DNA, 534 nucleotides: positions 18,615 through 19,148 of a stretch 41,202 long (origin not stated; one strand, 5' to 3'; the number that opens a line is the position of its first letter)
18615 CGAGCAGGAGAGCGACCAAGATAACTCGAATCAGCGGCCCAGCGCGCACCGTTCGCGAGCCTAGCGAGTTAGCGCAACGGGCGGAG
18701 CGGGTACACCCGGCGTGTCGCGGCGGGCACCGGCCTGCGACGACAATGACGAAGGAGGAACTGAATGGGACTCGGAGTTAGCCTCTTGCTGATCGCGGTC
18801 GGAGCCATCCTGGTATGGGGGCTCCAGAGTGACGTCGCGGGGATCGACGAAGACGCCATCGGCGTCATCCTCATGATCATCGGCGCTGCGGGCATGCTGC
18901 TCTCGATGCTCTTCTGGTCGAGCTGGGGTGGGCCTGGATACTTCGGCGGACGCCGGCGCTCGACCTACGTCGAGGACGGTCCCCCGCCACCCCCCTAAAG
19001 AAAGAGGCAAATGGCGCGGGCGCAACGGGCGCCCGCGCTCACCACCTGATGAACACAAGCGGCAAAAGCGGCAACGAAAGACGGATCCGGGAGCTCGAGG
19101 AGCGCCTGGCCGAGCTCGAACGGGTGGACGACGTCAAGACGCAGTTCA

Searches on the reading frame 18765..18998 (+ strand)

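Call 3: search_protein_families(library=pfam, proteins=[window:18765-18998:+], max_evalue=1)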
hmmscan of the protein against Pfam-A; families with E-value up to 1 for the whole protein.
window:18765-18998:+ (77 aa): 2 families
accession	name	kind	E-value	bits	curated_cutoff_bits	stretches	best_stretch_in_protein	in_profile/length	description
PF20059.4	DUF6458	-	0.0036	18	27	1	1-47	1-47/78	Domain of unknown function (DUF6458)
PF10801.13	DUF2537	-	0.064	13.9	23.2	1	2-51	6-54/80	Protein of unknown function (DUF2537)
